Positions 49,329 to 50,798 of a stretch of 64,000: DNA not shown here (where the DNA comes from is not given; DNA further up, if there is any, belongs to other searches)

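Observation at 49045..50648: Split or mini MCM: AAA+ core without N-terminal OB/Zn domain, plus a separate divergently encoded WH-like ORF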

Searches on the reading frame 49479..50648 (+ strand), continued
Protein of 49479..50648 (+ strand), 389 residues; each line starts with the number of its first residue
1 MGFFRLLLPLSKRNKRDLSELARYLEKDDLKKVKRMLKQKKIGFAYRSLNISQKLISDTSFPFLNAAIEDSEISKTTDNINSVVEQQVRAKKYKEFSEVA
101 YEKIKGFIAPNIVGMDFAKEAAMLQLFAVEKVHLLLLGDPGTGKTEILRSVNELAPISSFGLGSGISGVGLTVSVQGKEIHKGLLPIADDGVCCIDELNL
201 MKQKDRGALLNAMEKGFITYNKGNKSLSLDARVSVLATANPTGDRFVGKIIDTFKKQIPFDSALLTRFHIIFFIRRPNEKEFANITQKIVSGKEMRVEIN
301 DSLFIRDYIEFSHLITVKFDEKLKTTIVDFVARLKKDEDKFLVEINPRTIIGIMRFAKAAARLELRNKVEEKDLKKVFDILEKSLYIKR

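Call 44: predict_structure(alignment_id=A2)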
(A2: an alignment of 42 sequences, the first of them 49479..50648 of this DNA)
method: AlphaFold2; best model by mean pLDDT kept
length: 389 residues; sequences in the alignment: 42
mean_pLDDT: 91.5   pTM: 0.89
mean pLDDT of the five models: 91.5, 91.1, 90.4, 90.0, 88.4
residues with pLDDT >= 90: 291; 70-90: 86; 50-70: 12; < 50: 0
segments of 3 or more residues with pLDDT < 50: none
pLDDT, mean of each block of 10 residues (from residue 1): 73 92 93 92 93 89 93 94 94 96 93 90 98 96 94 96 82 86 95 96 92 93 85 97 89 92 92 89 82 70 96 97 95 95 92 97 98 98 85
secondary structure, 60 per line:
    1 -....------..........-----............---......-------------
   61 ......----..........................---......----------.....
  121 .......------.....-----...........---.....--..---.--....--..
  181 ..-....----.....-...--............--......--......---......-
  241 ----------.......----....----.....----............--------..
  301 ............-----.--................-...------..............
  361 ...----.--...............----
elements in order: H2-5 H12-21 H27-38 E42-47 E61-66 H71-96 H100-105 H116-127 E134-138 H144-154 E158-162 E173-176 E179-182 H184-187 E192-196 H203-214 E217-222 E225-230 E234-239 H251-257 H262-265 E270-274 H279-290 H299-312 H321-336 H347-363 H371-385

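Call 54: find_related_loci(query=A2, collection=viral_contigs, flank=10000)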
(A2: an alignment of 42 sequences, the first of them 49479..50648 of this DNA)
Query A2 (389 aa) in viral_contigs; peptide patterns used: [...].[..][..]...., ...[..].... (x = any residue, [..] = any of these).
600 stretches matched a pattern (row limit reached: there are more); 2 encode a relative of the query (tblastn E <= 1e-3); 2 distinct loci.
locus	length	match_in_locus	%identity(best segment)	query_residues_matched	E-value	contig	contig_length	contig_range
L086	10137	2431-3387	29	102-377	3e-31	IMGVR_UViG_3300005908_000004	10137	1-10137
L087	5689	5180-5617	29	117-249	5e-7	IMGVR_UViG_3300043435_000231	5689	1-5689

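Call 59: search_protein_representatives(protein=window:49479-50648:+)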
Query: 389 residues. Proteins with E-value up to 0.001 (for the whole library): 6919; up to 1e-10: 4274; up to 1e-30: 133. The best 150 are listed.
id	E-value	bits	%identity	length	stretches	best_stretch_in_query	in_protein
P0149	3.6e-114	398.3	51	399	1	5-388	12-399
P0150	7.3e-114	397.3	49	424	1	3-389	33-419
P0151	2.4e-111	389.0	48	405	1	3-387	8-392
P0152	8.7e-110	383.9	46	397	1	4-388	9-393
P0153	1.7e-108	379.6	46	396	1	3-388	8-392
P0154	4.1e-108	378.3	49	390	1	7-388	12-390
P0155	3.2e-107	375.4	47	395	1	5-387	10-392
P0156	1.1e-106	373.6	50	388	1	5-387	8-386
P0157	6.0e-105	367.9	48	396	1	6-388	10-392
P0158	4.3e-103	361.8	46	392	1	3-386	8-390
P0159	9.8e-103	360.7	49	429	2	76-386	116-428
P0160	6.2e-102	358.0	45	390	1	3-386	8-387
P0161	1.6e-100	353.4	46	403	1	7-386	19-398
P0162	2.2e-99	349.7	46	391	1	3-386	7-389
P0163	3.9e-99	348.8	45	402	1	5-388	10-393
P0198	2.6e-54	201.4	31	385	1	3-383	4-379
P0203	1.3e-49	185.9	34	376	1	18-382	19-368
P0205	1.6e-49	185.6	32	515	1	5-383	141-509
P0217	2.9e-39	151.9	40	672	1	99-384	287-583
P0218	4.6e-39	151.2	28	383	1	7-389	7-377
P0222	3.2e-38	148.5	38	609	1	91-385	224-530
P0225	1.6e-37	146.1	38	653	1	97-377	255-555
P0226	2.0e-37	145.8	38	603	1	58-381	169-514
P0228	3.3e-36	141.8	36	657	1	82-380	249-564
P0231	2.7e-34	135.5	38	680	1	78-385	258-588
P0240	4.1e-33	131.7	34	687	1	62-385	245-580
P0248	1.2e-32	130.1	32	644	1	26-384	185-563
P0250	1.7e-32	129.6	36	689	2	87-385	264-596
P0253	3.5e-32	128.6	35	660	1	68-385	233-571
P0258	5.0e-32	128.1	29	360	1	1-387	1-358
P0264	7.9e-32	127.4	33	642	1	89-382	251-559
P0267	1.2e-31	126.9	33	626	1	63-385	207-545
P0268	1.3e-31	126.7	35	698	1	91-378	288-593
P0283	1.5e-30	123.2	33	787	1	74-384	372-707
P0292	3.2e-30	122.1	34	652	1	92-382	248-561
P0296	4.3e-30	121.7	34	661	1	97-385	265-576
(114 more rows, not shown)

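Call 60: list_cluster_members(proteins=[P0217, P0222, P0225, P0226, P0228, P0231, P0198, P0218, P0258, P0205])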
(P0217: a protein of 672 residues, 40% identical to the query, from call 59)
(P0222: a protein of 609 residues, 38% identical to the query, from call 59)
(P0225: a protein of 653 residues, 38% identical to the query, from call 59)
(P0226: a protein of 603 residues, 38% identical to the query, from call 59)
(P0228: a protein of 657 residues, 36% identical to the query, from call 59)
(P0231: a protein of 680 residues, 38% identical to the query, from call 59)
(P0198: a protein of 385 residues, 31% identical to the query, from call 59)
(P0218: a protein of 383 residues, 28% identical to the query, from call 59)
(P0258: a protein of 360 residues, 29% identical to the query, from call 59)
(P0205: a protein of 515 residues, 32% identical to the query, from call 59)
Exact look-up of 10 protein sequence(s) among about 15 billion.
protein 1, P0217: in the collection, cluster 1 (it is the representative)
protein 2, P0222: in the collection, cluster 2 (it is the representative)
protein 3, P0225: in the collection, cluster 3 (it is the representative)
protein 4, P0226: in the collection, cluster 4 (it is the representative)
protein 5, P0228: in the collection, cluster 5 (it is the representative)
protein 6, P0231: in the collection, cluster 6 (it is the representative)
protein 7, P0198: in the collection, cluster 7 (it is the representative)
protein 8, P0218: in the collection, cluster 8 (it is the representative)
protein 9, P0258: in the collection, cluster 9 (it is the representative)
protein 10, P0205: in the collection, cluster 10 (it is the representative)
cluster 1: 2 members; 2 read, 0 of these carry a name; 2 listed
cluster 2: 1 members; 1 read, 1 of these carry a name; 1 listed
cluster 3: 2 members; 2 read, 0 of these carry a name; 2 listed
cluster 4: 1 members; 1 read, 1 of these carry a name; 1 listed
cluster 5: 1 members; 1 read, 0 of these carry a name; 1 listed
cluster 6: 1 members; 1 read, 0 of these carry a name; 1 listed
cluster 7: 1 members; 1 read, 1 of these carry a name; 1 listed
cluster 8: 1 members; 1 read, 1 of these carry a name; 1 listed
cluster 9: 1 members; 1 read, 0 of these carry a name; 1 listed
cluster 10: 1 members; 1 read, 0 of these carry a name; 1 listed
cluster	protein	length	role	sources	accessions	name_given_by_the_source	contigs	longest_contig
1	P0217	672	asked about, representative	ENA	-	-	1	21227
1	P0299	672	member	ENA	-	-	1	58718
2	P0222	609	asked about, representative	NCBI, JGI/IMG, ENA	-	replicative DNA helicase Mcm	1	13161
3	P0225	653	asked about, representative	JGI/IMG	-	-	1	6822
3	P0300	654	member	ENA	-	-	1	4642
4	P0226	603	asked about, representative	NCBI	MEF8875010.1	MAG: minichromosome maintenance protein MCM, partial [Candidatus Thermoplasmatota ...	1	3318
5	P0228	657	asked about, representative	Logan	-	-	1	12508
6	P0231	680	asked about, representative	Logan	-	-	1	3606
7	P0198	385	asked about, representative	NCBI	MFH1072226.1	MAG: hypothetical protein V1743_02240 [Nanoarchaeota archaeon]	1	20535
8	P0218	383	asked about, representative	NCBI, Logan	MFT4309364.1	MAG: hypothetical protein ACMXYL_02675 [Candidatus Woesearchaeota archaeon]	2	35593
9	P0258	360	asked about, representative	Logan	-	-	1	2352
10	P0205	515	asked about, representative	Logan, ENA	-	-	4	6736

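Call 77: find_homologous_proteins(query=A3, max_evalue=0.00001)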
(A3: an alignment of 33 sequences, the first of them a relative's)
Query A3 (33 sequences) (383 aa, profile of the alignment): 11 proteins with E <= 0.00001 among 8000 candidates.
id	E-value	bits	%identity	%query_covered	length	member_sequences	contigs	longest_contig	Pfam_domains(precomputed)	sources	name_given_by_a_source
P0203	1.4e-109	385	23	90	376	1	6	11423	PF17855.8,PF00493.30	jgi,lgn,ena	-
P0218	4.1e-106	374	100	100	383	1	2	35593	PF17855.8,PF00493.30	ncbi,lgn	ncbi:MAG: hypothetical protein ACMXYL_02675 [Candidatus Woesearchaeota archaeon]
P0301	5.2e-97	344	75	100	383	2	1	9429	PF17855.8,PF00493.30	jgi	jgi:DNA replicative helicase MCM subunit Mcm2 (Cdc46/Mcm family)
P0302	6.5e-92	327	68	100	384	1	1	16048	PF17855.8,PF00493.30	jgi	jgi:DNA replicative helicase MCM subunit Mcm2 (Cdc46/Mcm family)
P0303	3.7e-80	288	35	97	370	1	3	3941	PF17855.8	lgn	-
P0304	2.0e-76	276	72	82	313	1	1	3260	PF00493.30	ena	-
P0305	3.1e-74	269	39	95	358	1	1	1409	PF17855.8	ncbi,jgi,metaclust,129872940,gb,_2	metaclust:\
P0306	4.1e-45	173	22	84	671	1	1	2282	PF14551.12,PF07726.18,PF17855.8,PF00493.30,PF01078.28,PF17207.10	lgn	-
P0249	1.4e-43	168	26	34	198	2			PF00493.30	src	-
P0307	3.5e-43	166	22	84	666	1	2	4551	PF14551.12,PF07726.18,PF17855.8,PF00493.30,PF07728.21,PF01078.28,PF17207.10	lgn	-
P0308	2.6e-30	124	25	50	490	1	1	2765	PF21120.4,PF17855.8,PF14528.12,PF00493.30,PF14890.12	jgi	jgi:replicative DNA helicase Mcm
